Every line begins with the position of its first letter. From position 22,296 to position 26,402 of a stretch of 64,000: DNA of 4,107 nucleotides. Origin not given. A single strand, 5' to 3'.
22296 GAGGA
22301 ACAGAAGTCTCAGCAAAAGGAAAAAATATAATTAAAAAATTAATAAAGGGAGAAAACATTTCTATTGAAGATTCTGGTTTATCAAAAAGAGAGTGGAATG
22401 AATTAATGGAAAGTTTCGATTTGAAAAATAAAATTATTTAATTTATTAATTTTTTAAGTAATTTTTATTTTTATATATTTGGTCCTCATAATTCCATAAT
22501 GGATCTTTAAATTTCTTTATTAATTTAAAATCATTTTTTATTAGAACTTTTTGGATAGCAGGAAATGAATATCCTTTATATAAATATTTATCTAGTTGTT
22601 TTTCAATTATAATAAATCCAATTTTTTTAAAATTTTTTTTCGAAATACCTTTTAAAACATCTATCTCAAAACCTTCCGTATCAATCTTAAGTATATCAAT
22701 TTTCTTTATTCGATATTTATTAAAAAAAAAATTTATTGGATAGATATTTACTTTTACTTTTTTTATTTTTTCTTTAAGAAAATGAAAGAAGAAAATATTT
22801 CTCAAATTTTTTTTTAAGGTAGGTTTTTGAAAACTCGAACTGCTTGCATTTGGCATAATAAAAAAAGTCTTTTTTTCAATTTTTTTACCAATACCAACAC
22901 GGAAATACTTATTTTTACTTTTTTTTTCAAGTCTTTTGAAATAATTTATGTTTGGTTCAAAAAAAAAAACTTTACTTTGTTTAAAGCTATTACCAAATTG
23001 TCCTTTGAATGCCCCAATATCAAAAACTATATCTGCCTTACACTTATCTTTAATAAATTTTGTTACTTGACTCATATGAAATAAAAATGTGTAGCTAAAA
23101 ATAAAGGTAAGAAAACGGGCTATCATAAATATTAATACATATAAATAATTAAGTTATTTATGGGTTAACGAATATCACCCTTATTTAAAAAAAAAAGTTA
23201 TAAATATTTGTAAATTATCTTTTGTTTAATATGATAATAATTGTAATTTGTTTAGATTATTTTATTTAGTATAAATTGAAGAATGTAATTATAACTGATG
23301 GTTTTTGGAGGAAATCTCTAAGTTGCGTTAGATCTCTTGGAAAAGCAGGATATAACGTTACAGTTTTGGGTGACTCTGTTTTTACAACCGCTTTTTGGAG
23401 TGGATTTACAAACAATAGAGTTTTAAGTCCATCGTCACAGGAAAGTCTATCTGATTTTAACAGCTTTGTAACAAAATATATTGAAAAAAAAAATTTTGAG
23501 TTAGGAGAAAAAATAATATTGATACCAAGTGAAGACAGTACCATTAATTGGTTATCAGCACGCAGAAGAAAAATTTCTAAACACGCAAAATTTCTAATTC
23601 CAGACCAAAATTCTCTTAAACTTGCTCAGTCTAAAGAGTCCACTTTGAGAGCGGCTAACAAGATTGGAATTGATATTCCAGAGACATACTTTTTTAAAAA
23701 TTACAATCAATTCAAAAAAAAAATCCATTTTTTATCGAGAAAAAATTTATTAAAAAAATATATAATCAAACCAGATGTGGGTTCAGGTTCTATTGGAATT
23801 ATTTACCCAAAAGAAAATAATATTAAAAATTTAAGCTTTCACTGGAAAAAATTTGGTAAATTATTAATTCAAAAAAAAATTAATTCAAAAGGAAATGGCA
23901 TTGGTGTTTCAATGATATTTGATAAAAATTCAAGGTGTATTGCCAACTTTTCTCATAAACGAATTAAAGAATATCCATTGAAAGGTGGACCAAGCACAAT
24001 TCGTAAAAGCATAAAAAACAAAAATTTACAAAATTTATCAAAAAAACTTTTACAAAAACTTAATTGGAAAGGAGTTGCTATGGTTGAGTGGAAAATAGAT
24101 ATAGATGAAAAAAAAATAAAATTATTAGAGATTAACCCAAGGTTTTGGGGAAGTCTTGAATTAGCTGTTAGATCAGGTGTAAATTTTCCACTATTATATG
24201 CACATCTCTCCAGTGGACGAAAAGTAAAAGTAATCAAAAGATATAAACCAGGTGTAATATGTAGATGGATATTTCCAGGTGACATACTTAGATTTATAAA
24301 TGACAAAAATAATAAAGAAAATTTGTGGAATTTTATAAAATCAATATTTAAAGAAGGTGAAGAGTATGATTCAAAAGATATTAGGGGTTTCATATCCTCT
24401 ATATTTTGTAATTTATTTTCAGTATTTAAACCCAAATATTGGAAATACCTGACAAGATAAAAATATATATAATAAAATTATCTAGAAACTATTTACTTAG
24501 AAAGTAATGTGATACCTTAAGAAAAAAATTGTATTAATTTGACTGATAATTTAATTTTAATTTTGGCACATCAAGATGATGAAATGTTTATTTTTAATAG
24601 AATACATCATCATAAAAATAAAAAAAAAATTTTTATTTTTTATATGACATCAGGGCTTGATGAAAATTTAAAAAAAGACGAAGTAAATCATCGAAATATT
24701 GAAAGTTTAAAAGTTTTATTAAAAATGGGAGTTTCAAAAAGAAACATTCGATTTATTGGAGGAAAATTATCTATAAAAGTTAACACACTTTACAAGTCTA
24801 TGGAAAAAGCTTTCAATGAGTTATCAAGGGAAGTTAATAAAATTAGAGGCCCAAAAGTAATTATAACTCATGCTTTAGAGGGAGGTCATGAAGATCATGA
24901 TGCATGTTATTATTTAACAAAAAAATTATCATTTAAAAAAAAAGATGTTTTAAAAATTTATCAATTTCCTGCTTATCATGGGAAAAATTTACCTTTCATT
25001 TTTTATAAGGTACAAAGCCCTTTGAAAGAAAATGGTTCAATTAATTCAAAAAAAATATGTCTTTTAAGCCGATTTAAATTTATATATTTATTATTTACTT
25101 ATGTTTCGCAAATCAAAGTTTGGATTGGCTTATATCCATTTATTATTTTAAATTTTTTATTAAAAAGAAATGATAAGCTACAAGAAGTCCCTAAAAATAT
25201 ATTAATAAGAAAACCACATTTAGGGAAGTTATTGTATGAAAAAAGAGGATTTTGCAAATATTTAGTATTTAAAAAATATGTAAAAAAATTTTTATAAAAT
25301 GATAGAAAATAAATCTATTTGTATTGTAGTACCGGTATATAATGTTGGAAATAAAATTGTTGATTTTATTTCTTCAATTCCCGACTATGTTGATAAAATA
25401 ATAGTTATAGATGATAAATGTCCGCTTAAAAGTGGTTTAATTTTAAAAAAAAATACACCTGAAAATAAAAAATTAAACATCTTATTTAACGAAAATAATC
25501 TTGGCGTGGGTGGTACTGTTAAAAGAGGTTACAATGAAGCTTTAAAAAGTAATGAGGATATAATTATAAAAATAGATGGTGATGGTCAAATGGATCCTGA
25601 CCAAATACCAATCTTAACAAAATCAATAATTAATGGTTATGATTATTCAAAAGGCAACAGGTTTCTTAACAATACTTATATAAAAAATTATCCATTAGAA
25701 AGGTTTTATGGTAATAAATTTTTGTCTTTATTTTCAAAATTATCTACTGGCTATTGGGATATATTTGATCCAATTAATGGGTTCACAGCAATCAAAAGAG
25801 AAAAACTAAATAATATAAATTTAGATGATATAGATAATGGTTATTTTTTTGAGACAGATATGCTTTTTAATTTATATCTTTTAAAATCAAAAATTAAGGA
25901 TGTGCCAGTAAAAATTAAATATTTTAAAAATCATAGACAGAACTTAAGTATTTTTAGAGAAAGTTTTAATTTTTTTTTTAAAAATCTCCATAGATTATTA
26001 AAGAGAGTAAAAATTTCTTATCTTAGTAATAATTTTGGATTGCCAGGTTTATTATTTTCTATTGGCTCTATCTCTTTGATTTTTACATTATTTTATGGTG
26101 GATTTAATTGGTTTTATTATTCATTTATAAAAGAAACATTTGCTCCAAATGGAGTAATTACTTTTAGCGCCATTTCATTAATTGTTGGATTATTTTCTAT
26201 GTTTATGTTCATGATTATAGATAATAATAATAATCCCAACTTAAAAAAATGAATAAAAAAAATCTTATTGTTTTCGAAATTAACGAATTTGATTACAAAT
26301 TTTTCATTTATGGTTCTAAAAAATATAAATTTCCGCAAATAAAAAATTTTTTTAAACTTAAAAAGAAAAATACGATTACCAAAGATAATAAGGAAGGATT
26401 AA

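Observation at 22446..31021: Candidate lipid-linked amino-sugar decoration system (GT2 + PIG-L + GT-C + AlkP + ATP-grasp + 2 FkbM + SDR)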

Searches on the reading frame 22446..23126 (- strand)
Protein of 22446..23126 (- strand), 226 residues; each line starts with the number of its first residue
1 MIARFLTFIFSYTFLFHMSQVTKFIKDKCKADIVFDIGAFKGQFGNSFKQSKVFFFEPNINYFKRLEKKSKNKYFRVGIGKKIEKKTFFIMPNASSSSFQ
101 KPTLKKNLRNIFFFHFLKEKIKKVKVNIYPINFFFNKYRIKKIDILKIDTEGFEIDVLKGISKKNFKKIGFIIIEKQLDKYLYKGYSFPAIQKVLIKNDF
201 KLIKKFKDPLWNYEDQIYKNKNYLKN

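Call 3: search_protein_families(library=pfam, proteins=[window:22446-23126:-], max_evalue=0.01)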
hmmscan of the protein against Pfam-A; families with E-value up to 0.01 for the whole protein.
window:22446-23126:- (226 aa): 1 family
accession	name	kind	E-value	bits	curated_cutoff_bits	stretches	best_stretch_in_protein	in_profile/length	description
PF05050.19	Methyltransf_21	-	1.4e-20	74.6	22.7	1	36-201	1-172/173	Methyltransferase FkbM domain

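Call 5: search_protein_families(library=ncbifam, proteins=[window:22446-23126:-], max_evalue=0.1)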
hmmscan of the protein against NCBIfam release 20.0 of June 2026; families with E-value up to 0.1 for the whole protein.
window:22446-23126:- (226 aa): 1 family
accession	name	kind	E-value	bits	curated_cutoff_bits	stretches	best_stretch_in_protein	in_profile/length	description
TIGR01444.1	fkbM_fam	subfamily_domain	2.8e-18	66.7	37.7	1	34-175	2-141/143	FkbM family methyltransferase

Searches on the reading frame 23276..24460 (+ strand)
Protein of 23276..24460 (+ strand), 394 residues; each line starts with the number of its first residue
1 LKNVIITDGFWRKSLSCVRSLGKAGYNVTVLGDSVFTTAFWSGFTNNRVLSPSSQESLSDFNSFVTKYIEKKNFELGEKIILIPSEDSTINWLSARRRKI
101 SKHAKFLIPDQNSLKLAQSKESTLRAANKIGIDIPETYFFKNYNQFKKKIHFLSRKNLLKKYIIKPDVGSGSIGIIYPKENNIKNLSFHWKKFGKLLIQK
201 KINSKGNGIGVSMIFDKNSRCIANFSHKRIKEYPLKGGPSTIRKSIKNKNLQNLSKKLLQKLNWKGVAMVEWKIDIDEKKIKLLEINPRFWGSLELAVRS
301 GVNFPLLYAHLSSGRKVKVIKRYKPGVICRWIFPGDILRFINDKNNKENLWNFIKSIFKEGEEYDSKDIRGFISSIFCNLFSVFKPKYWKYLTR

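Call 3: search_protein_families(library=pfam, proteins=[window:23276-24460:+], max_evalue=0.01)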
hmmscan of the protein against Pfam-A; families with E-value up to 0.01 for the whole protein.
window:23276-24460:+ (394 aa): 4 families
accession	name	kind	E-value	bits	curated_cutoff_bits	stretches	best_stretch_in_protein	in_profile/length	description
PF15632.11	ATPgrasp_Ter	-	1.2e-10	41.7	29.1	1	240-331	38-127/131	ATP-grasp in the biosynthetic pathway with Ter operon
PF02655.19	ATP-grasp_3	-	1.5e-10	41.9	23.2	1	120-293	4-160/160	ATP-grasp domain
PF14397.11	ATPgrasp_ST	-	0.00084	19.1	31.4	0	113-181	15-82/278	Sugar-transfer associated ATP-grasp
PF02786.22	CPSase_L_D2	-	0.0065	16.4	19.8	0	211-297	97-187/211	Carbamoyl-phosphate synthase L chain, ATP binding domain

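Call 5: search_protein_families(library=ncbifam, proteins=[window:23276-24460:+], max_evalue=0.1)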
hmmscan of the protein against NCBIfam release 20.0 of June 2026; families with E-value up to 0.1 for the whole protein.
window:23276-24460:+ (394 aa): 19 families
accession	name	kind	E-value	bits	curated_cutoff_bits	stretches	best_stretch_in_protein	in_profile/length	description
NF009405.0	PRK12767.1-4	equivalog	3.2e-22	78.9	390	1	81-328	73-305/320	carbamoyl phosphate synthase-like protein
NF009406.0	PRK12767.1-5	equivalog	5.2e-16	58.6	271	1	88-328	81-310/327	carbamoyl phosphate synthase-like protein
NF009402.0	PRK12767.1-1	equivalog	2.1e-15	56.4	218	1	46-305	48-291/329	carbamoyl phosphate synthase-like protein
NF009403.0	PRK12767.1-2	equivalog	1.2e-13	51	286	2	79-263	65-240/342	carbamoyl phosphate synthase-like protein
NF009404.0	PRK12767.1-3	equivalog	2.8e-12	46.2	316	1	82-327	73-322/344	carbamoyl phosphate synthase-like protein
NF005315.0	PRK06849.1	equivalog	9.5e-09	34.7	406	1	2-291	5-277/389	hypothetical protein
TIGR03909.1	pyrrolys_PylC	equivalog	3.2e-06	26.1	248.3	1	162-322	127-288/374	3-methylornithine--L-lysine ligase PylC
NF002378.0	PRK01372.1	subfamily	1.1e-05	24.4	243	1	116-287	97-268/305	D-alanine--D-alanine ligase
TIGR01205.1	D_ala_D_alaTIGR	subfamily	2.6e-05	23.4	245.65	1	116-288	103-285/318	D-alanine--D-alanine ligase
NF040720.1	MptN_Meth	equivalog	0.00021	20.4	350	1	99-287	81-266/291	tetrahydromethanopterin:alpha-L-glutamate ligase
NF040722.1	MfnD_Meth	equivalog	0.00023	20.7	400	1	141-293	122-254/288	tyramine--L-glutamate ligase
NF053643.1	Ddl_archaea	equivalog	0.00097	18.2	500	1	112-293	99-275/367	putative pseudomurein biosynthesis ATP-grasp protein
TIGR00768.1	rimK_fam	subfamily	0.0026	17.2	143.4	1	102-241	70-210/276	RimK family alpha-L-glutamate ligase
NF009110.0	PRK12458.1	subfamily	0.0027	16.8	408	1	57-187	63-196/349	glutathione synthetase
NF004679.0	PRK06019.1-5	equivalog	0.0039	16.1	326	1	98-290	79-268/376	5-(carboxyamino)imidazole ribonucleotide synthase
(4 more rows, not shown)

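Call 45: search_solved_structures(query=window:23276-24460:+, max_evalue=0.1)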
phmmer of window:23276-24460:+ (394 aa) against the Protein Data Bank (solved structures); distinct sequences matched with E-value up to 0.1: 1.
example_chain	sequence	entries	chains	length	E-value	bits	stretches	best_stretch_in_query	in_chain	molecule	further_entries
2pn1_A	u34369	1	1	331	0.03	16.5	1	163-323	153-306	Carbamoylphosphate synthase large subunit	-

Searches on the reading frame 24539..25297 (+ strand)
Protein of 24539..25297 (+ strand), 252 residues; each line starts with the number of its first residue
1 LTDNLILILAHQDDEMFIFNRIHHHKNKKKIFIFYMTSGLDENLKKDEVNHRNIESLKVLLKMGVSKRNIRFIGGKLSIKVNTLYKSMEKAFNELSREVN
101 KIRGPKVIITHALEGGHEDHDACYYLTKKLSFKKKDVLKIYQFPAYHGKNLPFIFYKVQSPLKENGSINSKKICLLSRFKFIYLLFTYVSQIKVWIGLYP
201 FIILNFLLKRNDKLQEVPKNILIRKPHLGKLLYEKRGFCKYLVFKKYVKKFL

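Call 3: search_protein_families(library=pfam, proteins=[window:24539-25297:+], max_evalue=0.01)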
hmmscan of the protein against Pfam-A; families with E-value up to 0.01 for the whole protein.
window:24539-25297:+ (252 aa): 1 family
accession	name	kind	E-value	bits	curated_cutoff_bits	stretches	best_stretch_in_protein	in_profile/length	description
PF02585.22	PIG-L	-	2.2e-12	48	28.2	1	7-129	2-127/129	GlcNAc-PI de-N-acetylase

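Call 5: search_protein_families(library=ncbifam, proteins=[window:24539-25297:+], max_evalue=0.1)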
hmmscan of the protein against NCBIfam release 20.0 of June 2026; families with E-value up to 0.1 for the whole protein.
window:24539-25297:+ (252 aa): 1 family
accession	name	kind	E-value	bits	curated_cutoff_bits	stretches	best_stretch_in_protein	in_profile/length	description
TIGR04001.1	thiol_BshB1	equivalog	0.0058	16.4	182.5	1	8-133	7-124/226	bacillithiol biosynthesis deacetylase BshB1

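Call 44: search_solved_structures(query=window:24539-25297:+, max_evalue=1, show_alignments=2)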
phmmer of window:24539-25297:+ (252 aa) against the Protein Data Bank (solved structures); distinct sequences matched with E-value up to 1: 1.
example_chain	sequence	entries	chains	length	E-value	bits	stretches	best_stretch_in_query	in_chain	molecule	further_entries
7vwv_A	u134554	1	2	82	0.18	14.8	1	117-171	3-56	I73R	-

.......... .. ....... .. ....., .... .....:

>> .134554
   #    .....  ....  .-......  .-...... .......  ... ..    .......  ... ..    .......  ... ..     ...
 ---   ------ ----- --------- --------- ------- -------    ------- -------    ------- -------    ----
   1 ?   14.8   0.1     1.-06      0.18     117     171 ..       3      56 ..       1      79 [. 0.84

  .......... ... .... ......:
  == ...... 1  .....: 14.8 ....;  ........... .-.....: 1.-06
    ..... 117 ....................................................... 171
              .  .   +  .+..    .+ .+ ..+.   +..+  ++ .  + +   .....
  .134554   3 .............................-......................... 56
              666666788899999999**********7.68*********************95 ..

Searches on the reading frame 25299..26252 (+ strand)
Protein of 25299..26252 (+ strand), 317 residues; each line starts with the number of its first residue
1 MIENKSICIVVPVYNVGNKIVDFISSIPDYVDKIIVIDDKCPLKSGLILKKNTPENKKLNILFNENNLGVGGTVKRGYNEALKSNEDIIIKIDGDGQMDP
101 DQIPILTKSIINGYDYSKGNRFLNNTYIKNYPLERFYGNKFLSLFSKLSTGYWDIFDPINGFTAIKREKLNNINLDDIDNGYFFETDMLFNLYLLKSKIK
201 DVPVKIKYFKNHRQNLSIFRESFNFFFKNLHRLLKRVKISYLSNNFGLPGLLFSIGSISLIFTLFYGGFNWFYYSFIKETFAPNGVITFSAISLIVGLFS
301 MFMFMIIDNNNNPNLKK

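Call 3: search_protein_families(library=pfam, proteins=[window:25299-26252:+], max_evalue=0.01)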
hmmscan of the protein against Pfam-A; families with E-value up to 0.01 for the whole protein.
window:25299-26252:+ (317 aa): 1 family
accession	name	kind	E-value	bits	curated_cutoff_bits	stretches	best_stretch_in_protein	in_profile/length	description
PF00535.33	Glycos_transf_2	-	1.6e-16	61.1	23.3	1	8-171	1-165/168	Glycosyl transferase family 2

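Call 5: search_protein_families(library=ncbifam, proteins=[window:25299-26252:+], max_evalue=0.1)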
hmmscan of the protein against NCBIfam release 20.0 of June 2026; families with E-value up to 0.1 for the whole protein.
window:25299-26252:+ (317 aa): 11 families
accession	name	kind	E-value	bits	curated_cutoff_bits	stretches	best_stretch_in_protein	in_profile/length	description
TIGR04182.1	glyco_TIGR04182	equivalog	5.6e-13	48.9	325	1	7-306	2-277/293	S-layer glycoprotein N-glycosyltransferase AglJ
TIGR03937.1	PgaC_IcaA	equivalog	1.8e-07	30.5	422.3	1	4-111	44-151/407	poly-beta-1,6-N-acetyl-D-glucosamine synthase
NF007986.1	PRK10714.1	equivalog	7.5e-07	28.4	529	1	5-117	6-122/316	undecaprenyl-phosphate 4-deoxy-4-formamido-L-arabinose transferase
NF058614.1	PPMAGASynPpgS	equivalog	1.9e-06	27.5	370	1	8-211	3-201/226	polyprenyl-phospho-N-acetylgalactosaminyl synthase PpgS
TIGR01556.1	rhamnosyltran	subfamily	1.5e-05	24.3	200.55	1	22-100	12-88/281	rhamnosyltransferase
NF041391.1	DPhHxTase_Halo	equivalog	0.00029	19.9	375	1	80-175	62-155/213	dolichyl-phosphate hexose transferase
TIGR03111.1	glyc2_xrt_Gpos1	hypoth_equivalog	0.00029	19.8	363.95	1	6-104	50-150/439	TIGR03111 family XrtG-associated glycosyltransferase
NF047588.1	GlcsyltransPgfSStrep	equivalog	0.0013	18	500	1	9-173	5-167/308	glycosyltransferase PgfS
NF007482.0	PRK10073.1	equivalog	0.0058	15.7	423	1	4-81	5-84/334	glycosyltransferase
NF047683.1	TeichurnBiosyTuaG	equivalog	0.014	15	400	1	4-102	5-103/252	teichuronic acid biosynthesis protein TuaG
NF050113.1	gal_furan_GlfT1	equivalog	0.053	12.8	330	1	22-102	19-96/290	galactofuranosyltransferase GlfT1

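Call 43: search_solved_structures(query=window:25299-26252:+, max_evalue=0.01)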
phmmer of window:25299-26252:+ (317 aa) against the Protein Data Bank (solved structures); distinct sequences matched with E-value up to 0.01: 4.
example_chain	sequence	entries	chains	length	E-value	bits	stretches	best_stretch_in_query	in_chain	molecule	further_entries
5mlz_A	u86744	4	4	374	8e-15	58.3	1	4-260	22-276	Dolichol monophosphate mannose synthase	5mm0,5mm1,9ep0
9hwj_A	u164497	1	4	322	0.00035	23.3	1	5-116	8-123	Undecaprenyl-phosphate 4-deoxy-4-formamido-L-arabinose transferase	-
9bhc_C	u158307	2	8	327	0.0016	21.2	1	5-116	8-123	Undecaprenyl-phosphate 4-deoxy-4-formamido-L-arabinose transferase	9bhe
8vxh_A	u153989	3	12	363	0.002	20.9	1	5-116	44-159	Undecaprenyl-phosphate 4-deoxy-4-formamido-L-arabinose transferase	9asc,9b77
